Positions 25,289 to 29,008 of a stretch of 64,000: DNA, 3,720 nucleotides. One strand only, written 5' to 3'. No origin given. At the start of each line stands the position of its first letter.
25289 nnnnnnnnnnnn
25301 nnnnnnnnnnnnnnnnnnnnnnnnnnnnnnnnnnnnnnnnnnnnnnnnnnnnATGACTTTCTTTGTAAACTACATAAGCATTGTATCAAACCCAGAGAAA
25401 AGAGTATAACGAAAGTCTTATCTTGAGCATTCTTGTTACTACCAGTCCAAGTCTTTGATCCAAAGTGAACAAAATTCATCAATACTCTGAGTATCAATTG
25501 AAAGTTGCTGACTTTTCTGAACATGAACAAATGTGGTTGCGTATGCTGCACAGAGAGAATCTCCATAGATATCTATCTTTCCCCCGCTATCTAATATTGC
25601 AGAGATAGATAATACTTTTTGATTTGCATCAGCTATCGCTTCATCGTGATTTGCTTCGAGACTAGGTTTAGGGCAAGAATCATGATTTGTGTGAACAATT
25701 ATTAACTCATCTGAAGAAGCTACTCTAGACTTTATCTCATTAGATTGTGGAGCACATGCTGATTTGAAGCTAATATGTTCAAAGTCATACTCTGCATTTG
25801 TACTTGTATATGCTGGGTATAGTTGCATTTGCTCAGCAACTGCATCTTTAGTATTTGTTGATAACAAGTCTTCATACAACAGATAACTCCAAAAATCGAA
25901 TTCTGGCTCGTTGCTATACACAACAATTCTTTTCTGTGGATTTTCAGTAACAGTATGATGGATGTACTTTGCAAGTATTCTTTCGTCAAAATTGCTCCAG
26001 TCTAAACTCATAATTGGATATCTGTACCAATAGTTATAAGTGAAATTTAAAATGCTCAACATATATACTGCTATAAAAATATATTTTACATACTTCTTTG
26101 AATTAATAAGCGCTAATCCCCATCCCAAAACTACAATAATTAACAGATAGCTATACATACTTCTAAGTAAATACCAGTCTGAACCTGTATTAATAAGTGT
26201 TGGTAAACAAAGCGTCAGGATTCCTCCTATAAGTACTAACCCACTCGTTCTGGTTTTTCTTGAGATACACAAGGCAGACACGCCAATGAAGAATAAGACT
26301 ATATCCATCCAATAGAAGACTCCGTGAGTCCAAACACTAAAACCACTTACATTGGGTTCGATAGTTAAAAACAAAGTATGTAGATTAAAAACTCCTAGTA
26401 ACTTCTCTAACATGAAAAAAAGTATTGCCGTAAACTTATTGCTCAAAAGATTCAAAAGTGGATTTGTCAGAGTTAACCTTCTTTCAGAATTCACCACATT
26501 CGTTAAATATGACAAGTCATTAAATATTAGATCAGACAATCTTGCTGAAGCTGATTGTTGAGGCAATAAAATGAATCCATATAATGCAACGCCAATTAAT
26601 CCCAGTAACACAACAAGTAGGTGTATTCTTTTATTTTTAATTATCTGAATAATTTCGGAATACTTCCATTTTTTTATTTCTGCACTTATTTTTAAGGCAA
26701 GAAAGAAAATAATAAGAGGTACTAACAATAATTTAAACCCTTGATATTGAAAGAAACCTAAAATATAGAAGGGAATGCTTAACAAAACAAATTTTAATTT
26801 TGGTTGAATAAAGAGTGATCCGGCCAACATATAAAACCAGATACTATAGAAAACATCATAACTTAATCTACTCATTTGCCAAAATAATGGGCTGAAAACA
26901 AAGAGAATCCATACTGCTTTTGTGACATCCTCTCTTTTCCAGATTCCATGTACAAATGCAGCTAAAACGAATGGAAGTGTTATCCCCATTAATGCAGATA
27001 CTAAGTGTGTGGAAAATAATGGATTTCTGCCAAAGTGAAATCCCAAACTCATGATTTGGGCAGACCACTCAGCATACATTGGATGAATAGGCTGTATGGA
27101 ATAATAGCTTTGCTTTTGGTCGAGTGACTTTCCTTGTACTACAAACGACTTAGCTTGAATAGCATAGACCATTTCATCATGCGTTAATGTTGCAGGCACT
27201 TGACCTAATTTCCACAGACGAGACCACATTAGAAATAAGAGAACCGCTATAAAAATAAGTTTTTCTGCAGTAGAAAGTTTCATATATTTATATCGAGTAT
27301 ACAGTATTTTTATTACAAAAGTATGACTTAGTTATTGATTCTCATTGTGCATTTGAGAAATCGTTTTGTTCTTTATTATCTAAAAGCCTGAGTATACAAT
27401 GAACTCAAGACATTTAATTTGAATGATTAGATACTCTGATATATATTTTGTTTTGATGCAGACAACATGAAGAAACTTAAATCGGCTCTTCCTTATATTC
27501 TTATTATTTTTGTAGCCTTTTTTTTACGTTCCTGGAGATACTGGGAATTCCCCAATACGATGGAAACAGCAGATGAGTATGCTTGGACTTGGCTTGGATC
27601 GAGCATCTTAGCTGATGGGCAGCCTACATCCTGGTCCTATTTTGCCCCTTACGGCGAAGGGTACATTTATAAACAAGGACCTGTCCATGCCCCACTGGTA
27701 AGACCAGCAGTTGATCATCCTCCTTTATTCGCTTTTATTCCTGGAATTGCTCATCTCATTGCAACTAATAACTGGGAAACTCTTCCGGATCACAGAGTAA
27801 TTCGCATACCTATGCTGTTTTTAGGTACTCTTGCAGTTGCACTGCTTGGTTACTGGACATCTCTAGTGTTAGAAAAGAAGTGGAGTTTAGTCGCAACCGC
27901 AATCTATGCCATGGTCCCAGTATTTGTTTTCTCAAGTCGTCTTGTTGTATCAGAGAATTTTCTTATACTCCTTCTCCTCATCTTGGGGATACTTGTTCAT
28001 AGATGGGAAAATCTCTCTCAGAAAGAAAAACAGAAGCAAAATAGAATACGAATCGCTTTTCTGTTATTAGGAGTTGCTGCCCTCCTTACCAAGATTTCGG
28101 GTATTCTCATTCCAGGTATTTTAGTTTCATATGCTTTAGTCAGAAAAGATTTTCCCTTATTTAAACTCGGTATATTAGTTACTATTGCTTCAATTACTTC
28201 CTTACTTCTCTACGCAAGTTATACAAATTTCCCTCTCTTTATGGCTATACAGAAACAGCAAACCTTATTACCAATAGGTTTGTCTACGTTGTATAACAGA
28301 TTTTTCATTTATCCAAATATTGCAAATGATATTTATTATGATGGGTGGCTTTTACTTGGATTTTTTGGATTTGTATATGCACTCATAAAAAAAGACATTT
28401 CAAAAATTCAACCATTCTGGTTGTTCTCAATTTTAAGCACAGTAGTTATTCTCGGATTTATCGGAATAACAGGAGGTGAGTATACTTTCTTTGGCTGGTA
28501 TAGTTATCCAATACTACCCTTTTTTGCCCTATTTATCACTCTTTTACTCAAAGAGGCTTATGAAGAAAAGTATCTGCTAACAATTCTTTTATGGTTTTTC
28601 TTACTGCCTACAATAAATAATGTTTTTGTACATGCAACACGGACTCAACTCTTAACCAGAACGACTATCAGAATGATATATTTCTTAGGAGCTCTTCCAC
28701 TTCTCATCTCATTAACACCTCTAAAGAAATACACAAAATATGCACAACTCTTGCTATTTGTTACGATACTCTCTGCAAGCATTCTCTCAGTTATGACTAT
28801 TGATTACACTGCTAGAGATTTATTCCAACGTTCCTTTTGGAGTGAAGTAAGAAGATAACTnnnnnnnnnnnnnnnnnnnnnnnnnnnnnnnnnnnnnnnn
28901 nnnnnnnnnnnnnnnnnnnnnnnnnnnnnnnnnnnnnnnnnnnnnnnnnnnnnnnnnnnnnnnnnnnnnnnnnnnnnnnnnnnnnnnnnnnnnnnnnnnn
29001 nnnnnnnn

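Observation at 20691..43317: Hyper-expanded array of lipid-carrier-dependent (GT-C) membrane glycosyltransferase paralogs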

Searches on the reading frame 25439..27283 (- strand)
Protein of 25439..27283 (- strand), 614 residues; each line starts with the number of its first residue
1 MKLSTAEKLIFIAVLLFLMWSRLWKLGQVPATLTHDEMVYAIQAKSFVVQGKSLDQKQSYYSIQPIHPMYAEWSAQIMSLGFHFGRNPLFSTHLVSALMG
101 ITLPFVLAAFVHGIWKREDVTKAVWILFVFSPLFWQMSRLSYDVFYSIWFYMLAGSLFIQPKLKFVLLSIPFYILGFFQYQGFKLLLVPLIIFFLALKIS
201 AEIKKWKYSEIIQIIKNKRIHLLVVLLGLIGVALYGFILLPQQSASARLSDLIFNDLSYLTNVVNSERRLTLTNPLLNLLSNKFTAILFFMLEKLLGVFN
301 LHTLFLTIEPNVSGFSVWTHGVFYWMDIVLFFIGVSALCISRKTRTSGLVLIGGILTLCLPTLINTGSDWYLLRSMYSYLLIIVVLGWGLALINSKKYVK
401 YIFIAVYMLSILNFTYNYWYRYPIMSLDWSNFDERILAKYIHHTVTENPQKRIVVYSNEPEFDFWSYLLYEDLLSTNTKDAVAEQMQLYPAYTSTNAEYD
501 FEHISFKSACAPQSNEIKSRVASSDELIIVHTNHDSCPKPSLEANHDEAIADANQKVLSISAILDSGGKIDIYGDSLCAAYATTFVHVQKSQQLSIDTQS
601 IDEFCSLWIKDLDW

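Call 3: search_protein_families(library=pfam, proteins=[window:25439-27283:-], max_evalue=0.01)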
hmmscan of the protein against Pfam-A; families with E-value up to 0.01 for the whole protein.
window:25439-27283:- (614 aa): 0 families

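Call 11: search_protein_families(library=ncbifam, proteins=[window:25439-27283:-], max_evalue=0.1)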
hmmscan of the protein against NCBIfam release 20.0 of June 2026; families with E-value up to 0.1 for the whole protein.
window:25439-27283:- (614 aa): 0 families
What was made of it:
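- On ArnT (GT83): NCBIfam gave no glycosyltransferase hit for 28861, 25439 or 41503 (call 11).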

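Call 13: search_protein_families(library=pfam, proteins=[window:25439-27283:-], max_evalue=10)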
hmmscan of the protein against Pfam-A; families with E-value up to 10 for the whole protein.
window:25439-27283:- (614 aa): 5 families
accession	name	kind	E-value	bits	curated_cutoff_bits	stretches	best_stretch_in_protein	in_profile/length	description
PF13707.11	RloB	-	0.15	12.6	31.5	1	438-498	85-145/195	RloB-like protein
PF19390.4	DUF5965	-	0.17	12.6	25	1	569-597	24-52/74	Family of unknown function (DUF5965)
PF02706.20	Wzz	-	0.71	10.7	25.5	1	213-249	11-47/91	Chain length determinant protein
PF12666.12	PrgI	-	0.84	10.7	27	1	144-184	29-70/91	PrgI family protein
PF18949.5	DUF5693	-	0.96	8.3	29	1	167-238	426-498/609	Family of unknown function (DUF5693)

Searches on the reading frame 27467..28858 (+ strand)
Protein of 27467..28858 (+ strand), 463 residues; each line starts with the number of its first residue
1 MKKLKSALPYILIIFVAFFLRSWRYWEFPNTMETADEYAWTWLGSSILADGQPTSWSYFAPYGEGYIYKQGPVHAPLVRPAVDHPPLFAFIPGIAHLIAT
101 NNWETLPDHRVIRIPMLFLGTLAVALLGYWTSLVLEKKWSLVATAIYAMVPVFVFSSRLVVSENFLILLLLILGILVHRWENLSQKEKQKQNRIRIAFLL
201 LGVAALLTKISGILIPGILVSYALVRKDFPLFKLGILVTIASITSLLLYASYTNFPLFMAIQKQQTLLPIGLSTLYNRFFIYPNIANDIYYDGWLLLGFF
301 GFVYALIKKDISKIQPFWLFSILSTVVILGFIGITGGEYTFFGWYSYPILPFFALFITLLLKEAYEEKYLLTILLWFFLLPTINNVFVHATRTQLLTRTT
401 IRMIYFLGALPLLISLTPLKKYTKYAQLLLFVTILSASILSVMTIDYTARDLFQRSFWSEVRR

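Call 3: search_protein_families(library=pfam, proteins=[window:27467-28858:+], max_evalue=0.01)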
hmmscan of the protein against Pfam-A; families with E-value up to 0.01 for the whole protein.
window:27467-28858:+ (463 aa): 1 family
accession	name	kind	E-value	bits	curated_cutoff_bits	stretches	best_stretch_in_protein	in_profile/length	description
PF13231.12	PMT_2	-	1.2e-06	29.3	26.1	1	83-245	1-150/160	Dolichyl-phosphate-mannose-protein mannosyltransferase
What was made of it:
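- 27467..28858 (+): PMT_2-type GT-C (463 aa), subgroup with DE...DHPPL. PF13231 E=1.2e-6 (call 3).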
